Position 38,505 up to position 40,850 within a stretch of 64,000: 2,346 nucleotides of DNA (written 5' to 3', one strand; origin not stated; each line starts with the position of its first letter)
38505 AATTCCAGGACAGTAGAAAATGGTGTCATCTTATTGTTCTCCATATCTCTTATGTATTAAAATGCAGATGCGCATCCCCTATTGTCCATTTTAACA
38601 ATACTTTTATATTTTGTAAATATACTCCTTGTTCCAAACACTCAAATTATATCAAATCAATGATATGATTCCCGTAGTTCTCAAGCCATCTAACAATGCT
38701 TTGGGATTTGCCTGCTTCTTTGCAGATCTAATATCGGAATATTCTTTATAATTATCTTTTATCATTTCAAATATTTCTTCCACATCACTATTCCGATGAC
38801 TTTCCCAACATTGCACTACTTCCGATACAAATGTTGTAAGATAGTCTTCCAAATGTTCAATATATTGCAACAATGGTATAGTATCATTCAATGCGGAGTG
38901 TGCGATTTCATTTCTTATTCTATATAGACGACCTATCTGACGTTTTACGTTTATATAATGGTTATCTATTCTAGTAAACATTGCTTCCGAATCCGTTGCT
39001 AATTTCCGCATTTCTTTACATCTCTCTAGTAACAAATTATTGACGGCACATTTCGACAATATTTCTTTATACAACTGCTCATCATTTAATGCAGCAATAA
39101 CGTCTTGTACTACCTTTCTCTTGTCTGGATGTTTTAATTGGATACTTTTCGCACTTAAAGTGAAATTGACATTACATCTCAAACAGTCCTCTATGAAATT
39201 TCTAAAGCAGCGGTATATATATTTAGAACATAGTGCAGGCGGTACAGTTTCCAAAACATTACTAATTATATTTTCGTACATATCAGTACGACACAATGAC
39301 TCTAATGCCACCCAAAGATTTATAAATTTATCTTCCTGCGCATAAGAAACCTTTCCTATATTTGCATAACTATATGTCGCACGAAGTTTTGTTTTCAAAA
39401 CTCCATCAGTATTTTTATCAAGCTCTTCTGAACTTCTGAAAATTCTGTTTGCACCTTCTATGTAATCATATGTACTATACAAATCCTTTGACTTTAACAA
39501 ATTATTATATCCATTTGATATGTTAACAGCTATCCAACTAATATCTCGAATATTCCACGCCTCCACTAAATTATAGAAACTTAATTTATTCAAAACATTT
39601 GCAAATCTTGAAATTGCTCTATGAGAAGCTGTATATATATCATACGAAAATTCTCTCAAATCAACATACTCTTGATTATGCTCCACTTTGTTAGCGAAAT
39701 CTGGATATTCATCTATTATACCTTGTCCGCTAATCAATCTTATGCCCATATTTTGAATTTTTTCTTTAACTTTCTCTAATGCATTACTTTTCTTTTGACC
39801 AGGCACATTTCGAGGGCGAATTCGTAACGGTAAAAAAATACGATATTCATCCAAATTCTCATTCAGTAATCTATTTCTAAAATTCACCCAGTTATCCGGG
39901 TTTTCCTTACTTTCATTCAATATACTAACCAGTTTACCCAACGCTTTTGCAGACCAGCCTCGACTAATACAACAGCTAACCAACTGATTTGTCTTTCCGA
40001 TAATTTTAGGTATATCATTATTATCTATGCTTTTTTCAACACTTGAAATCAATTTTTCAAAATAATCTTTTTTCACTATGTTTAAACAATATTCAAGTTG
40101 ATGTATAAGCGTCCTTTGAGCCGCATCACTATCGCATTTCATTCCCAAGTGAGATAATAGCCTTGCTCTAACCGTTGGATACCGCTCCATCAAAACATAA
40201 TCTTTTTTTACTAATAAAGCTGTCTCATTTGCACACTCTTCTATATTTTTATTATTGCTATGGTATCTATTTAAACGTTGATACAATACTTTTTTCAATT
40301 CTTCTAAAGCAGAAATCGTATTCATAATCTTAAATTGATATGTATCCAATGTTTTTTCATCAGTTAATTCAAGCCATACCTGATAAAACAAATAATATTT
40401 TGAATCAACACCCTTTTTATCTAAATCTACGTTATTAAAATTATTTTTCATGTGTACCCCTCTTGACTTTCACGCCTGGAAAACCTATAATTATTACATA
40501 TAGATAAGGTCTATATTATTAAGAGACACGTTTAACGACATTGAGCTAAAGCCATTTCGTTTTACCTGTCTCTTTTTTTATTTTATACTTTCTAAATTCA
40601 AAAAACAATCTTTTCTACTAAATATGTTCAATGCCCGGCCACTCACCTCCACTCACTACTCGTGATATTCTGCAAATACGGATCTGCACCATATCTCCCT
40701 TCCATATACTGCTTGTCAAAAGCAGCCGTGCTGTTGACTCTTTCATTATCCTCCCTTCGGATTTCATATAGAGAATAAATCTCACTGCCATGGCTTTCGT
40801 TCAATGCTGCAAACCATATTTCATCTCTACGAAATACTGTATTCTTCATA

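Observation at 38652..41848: AAA15/21 ATPase plus a large HEPN-motif protein: candidate two-gene anti-phage (abortive infection) system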

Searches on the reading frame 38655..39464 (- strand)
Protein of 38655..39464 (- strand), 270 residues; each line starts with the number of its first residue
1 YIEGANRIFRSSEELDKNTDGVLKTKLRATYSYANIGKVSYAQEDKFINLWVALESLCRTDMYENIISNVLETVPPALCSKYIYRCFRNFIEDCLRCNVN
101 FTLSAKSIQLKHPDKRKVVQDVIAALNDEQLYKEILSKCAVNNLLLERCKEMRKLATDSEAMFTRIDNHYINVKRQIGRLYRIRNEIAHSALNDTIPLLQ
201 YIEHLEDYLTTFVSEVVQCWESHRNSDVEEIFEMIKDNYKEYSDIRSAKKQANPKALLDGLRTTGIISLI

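Call 76: predict_structure(alignment_id=A4)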
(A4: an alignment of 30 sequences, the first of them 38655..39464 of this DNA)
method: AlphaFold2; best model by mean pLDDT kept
length: 270 residues; sequences in the alignment: 30
mean_pLDDT: 87.9   pTM: 0.85
mean pLDDT of the five models: 87.9, 87.9, 86.4, 85.2, 83.1
residues with pLDDT >= 90: 170; 70-90: 73; 50-70: 21; < 50: 6
segments of 3 or more residues with pLDDT < 50: 1-5
pLDDT, mean of each block of 10 residues (from residue 1): 45 55 82 79 90 90 85 96 97 96 93 94 97 97 97 97 97 96 88 76 91 89 85 95 85 85 94
secondary structure, 60 per line:
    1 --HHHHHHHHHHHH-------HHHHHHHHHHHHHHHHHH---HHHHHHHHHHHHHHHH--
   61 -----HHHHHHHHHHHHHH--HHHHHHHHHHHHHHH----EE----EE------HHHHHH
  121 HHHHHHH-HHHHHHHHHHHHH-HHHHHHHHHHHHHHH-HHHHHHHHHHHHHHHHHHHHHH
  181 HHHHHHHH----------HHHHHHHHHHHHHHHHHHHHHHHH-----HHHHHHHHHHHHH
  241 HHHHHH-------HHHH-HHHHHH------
elements in order: H3-14 H22-39 H43-58 H66-79 H82-96 H115-127 H129-141 H143-157 H159-188 H199-222 H228-246 H254-257 H259-264

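Call 78: fold_search(model_id=the predicted structure, library=pdb)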
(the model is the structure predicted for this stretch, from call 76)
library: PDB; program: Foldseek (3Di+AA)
matches with E <= 10: 433; with E <= 0.001: 0
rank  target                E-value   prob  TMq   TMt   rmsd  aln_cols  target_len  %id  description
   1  5aau_B                3.5e-01  0.13  0.14  0.16  19.9       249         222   10  Optimization of a novel binding motif to to (E)-3-(3,5-difluoro-4-((1R,3R)-2-(2-fluoro-2-methylpropyl)-3-methyl-2,3,4, (released 2015-10-14)
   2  8dv5_B                4.4e-01  0.14  0.17  0.19  18.2       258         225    9  Estrogen Receptor Alpha Ligand Binding Domain in Complex with (6'-hydroxy-1'-(4-((1-pentylpyrrolidin-3-yl)methoxy)phen (released 2022-11-09)
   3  8vv1_B                5.7e-01  0.11  0.15  0.18  17.7       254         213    9  Estrogen receptor alpha ligand binding domain in complex with palazestrant (released 2025-03-19)
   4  8dus_G                6.5e-01  0.11  0.16  0.17  20.8       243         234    9  Estrogen Receptor Alpha Ligand Binding Domain in Complex with (1'-(4-(2-(ethylamino)ethoxy)phenyl)-6'-hydroxy-1',4'-di (released 2022-11-09)
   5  6h2x                  7.1e-01  0.06  0.12  0.09  40.8       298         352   14  MukB coiled-coil elbow from E. coli (released 2019-03-06)
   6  5ak2_A                7.4e-01  0.12  0.16  0.18  19.4       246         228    8  Oxyphenylpropenoic acids as Oral Selective Estrogen Receptor Down- Regulators. (released 2015-04-22)
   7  5ufw_B                7.4e-01  0.09  0.15  0.17  20.1       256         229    8  Estrogen Receptor Alpha Ligand Binding Domain in Complex with OP1154 (released 2018-01-10)
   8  5lm1_A                7.4e-01  0.08  0.14  0.11  37.9       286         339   14  Crystal Structure of HD-PTP phosphatase in complex with UBAP1 (released 2016-11-30)
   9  7ndo_A                8.4e-01  0.10  0.16  0.18  18.3       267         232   10  ER-PRS*(-) (L536S, L372R) in complex with raloxifene (released 2021-08-25)
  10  8dus_E                8.4e-01  0.10  0.16  0.18  20.6       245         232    9  Estrogen Receptor Alpha Ligand Binding Domain in Complex with (1'-(4-(2-(ethylamino)ethoxy)phenyl)-6'-hydroxy-1',4'-di (released 2022-11-09)
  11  5ufx_B                9.2e-01  0.08  0.15  0.16  20.2       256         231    8  Estrogen Receptor Alpha Ligand Binding Domain in Complex with OP1074 (released 2018-01-10)
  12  8vz1_C                9.6e-01  0.09  0.16  0.18  21.1       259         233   10  Crystal Structure of the ER-alpha Ligand-binding Domain (L372S, L536S) in complex with k-409 (released 2024-06-12)
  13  8wjo_B                1.0e+00  0.04  0.10  0.09  42.8       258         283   17  Cryo-EM structure of 8-subunit Smc5/6 arm region (released 2024-06-26)
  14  8oyx_A                1.1e+00  0.16  0.20  0.22  18.5       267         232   12  De novo designed soluble GPCR-like fold GLF_18 (released 2023-10-18)
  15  5f5p_H                1.1e+00  0.09  0.13  0.18  18.0       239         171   12  Molecular Basis for Shroom2 Recognition by Rock1 (released 2016-10-19)
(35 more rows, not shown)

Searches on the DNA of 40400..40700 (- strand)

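Call 80: build_rna_model(alignment_id=A3)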
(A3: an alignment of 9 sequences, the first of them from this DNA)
Model R1 built from alignment A3 (9 sequences, 68 columns); structure: RNAalifold consensus.
model positions 62; base pairs 20; branch points 0; effective number of sequences 3.86; information 0.902 bits per position. Calibrated on 0.2 Mb of random sequence (short: E-values are rough).
structure used (alignment columns):
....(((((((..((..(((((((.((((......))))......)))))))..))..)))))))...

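Call 81: search_with_rna_model(model_id=R1, sources=[window, L001, L003, L007, L009, L011, L012, L013, L014, L015, L016, L017, L018, L019, L020, L021, L022, L023, L024, L025, L026, L027, L028, L029, L030, L031, L032, L033, L034, L035, L036, L037, L038, L039, L040, L041, L042, L043, L044, L045, L046, L047, L048, L049, L050, L051, L052, L053, L054, L055, L056, L057, L058, L059, L060, L061, L062, L063, L064, L065, L066, L067, L068, L069, L070, L071, L072, L073, L074, L075, L080, L081, L082, L083, L085, L089, L090, L093, L095, L096, L098, L099, L101, L104, L108, L110, L112, L115, L119, L123, L131, L134, L139, L140, L152, L157, L158, L160], max_evalue=1, make_alignment=true)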
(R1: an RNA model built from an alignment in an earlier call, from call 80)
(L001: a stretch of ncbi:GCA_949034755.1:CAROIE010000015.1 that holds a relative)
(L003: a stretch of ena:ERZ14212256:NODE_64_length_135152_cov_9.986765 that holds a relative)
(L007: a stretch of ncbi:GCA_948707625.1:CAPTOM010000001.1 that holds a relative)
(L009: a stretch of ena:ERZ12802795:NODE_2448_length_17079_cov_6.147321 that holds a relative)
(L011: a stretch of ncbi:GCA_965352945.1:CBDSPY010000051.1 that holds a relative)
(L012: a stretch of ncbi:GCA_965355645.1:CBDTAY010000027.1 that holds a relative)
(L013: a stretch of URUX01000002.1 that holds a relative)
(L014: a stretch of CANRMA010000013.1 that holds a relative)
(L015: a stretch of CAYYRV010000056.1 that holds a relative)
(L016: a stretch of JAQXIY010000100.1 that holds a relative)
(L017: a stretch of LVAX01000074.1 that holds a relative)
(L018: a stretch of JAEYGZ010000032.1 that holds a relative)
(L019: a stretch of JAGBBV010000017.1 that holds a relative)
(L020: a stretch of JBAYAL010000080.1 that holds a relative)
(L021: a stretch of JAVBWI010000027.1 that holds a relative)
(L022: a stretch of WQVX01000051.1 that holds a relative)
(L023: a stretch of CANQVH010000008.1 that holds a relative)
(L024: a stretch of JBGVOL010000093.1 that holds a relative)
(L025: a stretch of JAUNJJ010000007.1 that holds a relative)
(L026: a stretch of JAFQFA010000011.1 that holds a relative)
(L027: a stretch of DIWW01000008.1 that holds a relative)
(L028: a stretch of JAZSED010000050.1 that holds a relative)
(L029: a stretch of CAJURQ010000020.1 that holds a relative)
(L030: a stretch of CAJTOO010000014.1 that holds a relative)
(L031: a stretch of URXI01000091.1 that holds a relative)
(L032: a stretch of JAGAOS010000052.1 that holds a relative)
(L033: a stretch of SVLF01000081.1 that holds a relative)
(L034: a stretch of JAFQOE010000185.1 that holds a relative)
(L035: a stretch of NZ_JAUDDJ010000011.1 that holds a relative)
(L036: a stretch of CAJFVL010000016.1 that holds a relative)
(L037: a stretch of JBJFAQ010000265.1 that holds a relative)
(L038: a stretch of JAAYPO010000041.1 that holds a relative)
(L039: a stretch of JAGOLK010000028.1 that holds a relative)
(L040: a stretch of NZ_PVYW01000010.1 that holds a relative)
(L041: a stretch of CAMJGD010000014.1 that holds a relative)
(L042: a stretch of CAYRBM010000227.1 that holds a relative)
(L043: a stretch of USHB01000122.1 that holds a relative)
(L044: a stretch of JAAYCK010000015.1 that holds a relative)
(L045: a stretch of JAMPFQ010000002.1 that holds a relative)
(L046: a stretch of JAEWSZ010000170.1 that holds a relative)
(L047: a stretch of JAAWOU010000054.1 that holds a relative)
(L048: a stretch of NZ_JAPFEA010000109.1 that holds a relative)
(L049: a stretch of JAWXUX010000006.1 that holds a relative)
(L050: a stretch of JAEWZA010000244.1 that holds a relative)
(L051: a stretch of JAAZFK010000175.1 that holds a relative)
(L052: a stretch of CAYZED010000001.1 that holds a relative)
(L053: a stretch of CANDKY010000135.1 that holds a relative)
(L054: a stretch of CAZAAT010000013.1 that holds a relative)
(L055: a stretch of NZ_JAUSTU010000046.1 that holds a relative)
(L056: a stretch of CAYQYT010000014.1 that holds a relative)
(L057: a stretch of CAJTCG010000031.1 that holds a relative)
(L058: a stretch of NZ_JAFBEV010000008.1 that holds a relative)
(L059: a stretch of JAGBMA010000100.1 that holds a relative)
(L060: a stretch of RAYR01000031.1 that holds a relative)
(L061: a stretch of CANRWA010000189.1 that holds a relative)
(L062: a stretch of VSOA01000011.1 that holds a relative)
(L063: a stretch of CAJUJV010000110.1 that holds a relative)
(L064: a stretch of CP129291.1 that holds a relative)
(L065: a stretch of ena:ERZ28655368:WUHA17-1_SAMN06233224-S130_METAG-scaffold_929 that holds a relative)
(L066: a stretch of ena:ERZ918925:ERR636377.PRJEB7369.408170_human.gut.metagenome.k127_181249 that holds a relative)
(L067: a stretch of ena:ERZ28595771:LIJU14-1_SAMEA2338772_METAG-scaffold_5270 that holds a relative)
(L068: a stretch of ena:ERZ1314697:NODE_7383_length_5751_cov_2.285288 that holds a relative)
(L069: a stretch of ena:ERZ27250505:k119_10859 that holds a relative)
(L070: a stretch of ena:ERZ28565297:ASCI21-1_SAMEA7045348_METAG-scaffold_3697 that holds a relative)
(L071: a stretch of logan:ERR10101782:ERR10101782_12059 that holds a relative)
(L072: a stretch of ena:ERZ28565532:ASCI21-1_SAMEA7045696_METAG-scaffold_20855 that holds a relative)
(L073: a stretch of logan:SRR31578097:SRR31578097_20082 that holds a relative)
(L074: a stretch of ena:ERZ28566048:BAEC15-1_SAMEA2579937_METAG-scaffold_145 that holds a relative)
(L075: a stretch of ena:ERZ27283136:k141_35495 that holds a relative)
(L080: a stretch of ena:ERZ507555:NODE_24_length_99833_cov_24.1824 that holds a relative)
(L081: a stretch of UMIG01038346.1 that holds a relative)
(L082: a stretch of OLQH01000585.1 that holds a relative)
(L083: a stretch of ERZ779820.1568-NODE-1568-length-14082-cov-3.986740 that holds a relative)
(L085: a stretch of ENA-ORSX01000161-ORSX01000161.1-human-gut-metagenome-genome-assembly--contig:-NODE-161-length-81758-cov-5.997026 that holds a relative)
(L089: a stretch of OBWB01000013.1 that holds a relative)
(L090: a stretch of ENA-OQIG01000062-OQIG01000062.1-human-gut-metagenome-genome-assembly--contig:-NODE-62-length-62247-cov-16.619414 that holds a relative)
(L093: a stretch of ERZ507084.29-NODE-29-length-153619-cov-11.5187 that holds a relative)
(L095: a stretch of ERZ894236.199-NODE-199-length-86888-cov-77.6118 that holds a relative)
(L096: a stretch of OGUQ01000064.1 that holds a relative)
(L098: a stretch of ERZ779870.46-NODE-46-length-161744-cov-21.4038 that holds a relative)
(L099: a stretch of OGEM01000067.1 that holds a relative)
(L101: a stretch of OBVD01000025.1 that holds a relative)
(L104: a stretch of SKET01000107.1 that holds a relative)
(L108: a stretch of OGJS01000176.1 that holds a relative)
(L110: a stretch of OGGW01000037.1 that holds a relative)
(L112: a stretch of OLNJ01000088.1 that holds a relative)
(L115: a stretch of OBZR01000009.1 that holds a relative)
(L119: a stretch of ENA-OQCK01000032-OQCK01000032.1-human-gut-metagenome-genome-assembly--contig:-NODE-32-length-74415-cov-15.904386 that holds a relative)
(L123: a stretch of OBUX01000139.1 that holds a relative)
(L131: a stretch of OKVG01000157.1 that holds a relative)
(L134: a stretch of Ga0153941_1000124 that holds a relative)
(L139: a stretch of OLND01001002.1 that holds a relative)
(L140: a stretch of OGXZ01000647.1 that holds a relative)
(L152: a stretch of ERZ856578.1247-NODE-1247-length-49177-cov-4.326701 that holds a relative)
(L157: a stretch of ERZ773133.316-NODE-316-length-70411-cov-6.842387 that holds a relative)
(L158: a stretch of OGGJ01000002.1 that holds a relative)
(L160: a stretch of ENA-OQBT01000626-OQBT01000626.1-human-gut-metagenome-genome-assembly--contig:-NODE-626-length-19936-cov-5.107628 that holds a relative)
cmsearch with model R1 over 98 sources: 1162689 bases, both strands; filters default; matches with E-value up to 1: 21.
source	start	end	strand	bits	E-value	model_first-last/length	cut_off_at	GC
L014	6870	6931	+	78.5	2.3e-15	1-62/62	no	0.4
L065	5142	5202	+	78.1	2.9e-15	1-62/62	no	0.38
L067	1536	1596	+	78.1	2.9e-15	1-62/62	no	0.38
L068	121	181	+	78.1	2.9e-15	1-62/62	no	0.38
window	40518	40577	-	77.3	4.7e-15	1-62/62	no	0.35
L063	145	208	+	75.2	1.5e-14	1-62/62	no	0.41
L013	6853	6919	+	74.9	1.7e-14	1-62/62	no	0.36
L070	2823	2882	+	73.1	4.7e-14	1-62/62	no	0.38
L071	2798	2857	+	73.1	4.7e-14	1-62/62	no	0.38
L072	1591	1650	+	73.1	4.7e-14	1-62/62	no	0.38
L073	4791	4850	+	72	8.9e-14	1-62/62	no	0.35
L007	5869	5930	+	70.6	2e-13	1-62/62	no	0.32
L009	1364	1425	+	70.6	2e-13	1-62/62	no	0.32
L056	6865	6930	+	54.3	1.8e-09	1-62/62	no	0.41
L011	5869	5935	+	49.5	2.6e-08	1-62/62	no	0.37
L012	5869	5935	+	49.5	2.6e-08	1-62/62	no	0.37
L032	6830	6894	+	48.6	4.3e-08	1-62/62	no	0.42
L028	1315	1381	+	47.3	9e-08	1-62/62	no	0.4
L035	6849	6910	+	27.2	0.0069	1-62/62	no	0.39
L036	6849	6910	+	27.2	0.0069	1-62/62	no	0.39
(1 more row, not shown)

Alignment A5: 21 matches aligned to the model, 85 columns, each read 5' to 3' on its own strand. Consensus structure (alignment columns), stored with it:
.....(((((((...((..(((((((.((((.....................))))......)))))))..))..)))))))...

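Call 83: search_rna_families(source=window, start=40400, end=40700, threshold=evalue, max_evalue=1)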
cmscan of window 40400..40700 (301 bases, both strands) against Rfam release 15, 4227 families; matches with E-value up to 1: 0.
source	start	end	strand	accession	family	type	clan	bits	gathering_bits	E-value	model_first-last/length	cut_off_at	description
